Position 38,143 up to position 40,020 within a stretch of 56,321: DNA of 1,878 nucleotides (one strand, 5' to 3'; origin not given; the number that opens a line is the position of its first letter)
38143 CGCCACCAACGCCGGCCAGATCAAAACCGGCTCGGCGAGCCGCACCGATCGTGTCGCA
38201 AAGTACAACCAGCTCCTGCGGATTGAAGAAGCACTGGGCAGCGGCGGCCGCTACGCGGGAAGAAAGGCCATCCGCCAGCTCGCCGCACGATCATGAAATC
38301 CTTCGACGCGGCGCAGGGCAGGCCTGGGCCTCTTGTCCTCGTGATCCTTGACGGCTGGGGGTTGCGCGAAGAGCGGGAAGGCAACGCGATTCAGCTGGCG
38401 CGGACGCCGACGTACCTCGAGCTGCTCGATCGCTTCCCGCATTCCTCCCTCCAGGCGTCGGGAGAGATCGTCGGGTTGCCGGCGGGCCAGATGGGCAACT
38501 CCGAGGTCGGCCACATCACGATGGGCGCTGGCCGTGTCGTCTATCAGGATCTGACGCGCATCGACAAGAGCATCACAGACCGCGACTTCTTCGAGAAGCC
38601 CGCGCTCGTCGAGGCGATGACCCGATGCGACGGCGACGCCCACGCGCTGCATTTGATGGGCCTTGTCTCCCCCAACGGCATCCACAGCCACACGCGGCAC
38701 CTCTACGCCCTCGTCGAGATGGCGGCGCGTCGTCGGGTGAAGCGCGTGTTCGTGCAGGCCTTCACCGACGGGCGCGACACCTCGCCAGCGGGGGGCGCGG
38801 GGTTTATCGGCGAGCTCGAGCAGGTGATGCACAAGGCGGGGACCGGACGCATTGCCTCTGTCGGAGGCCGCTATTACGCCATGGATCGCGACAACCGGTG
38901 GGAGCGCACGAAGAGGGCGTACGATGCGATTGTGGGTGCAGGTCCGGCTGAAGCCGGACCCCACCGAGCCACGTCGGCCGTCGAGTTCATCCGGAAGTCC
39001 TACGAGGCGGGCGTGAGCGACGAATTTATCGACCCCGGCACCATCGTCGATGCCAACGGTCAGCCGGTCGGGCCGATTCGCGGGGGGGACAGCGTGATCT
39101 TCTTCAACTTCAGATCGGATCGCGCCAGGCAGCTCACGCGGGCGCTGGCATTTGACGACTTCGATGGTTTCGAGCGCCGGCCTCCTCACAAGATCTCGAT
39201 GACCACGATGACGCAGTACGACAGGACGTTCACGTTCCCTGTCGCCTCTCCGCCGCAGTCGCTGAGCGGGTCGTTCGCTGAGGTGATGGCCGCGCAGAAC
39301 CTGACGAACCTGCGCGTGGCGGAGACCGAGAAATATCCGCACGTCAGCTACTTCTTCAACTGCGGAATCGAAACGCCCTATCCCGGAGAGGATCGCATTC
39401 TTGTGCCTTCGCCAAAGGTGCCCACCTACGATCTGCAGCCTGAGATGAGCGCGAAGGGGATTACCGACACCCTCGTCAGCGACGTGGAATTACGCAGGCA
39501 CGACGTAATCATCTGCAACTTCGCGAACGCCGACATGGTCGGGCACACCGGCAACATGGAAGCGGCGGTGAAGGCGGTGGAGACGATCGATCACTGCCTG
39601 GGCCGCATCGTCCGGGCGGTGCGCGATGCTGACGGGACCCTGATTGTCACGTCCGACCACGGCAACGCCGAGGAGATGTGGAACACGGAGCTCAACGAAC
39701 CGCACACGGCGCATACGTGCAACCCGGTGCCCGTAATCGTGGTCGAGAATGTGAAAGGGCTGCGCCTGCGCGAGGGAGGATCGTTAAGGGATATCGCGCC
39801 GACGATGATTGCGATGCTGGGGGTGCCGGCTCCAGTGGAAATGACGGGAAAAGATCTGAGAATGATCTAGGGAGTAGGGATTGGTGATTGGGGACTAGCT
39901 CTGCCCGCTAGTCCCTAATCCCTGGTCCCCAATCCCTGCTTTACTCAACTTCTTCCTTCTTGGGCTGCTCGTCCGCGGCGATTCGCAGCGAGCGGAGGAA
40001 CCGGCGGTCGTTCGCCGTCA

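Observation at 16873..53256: A class of period-7 repeat hairpins whose unit sequence differs at every locus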

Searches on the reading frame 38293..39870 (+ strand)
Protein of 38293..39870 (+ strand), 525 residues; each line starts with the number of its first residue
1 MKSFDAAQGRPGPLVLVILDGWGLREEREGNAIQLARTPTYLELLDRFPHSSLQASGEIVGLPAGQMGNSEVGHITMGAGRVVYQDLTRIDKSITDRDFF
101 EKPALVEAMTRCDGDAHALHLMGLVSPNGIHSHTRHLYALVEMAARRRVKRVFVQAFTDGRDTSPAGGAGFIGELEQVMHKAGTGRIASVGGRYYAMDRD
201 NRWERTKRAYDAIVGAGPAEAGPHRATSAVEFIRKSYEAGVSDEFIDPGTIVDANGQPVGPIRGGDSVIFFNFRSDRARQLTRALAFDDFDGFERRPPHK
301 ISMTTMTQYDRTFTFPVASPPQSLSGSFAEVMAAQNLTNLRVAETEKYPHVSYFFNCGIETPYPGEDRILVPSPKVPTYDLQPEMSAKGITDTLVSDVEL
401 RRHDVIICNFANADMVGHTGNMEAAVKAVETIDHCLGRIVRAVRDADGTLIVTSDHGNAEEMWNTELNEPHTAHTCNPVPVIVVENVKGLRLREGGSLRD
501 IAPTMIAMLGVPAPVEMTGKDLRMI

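Call 17: search_protein_families(library=pfam, proteins=[window:38293-39870:+], max_evalue=0.01)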
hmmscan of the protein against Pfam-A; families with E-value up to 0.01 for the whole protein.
window:38293-39870:+ (525 aa): 5 families
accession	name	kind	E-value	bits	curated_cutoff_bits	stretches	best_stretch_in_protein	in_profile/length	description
PF06415.18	iPGM_N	-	7.7e-81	271.2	27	1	90-310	1-216/217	BPG-independent PGAM N-terminus (iPGM_N)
PF01676.23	Metalloenzyme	-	1.6e-79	267.4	24.3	1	13-512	2-251/252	Metalloenzyme superfamily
PF01663.27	Phosphodiest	-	6.1e-08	33.1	23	1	390-461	144-224/342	Type I phosphodiesterase / nucleotide pyrophosphatase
PF00884.28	Sulfatase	-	0.0042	16.9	25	1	420-459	201-244/301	Sulfatase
PF08665.17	PglZ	-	0.0077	16.7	25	0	399-458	110-172/179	PglZ domain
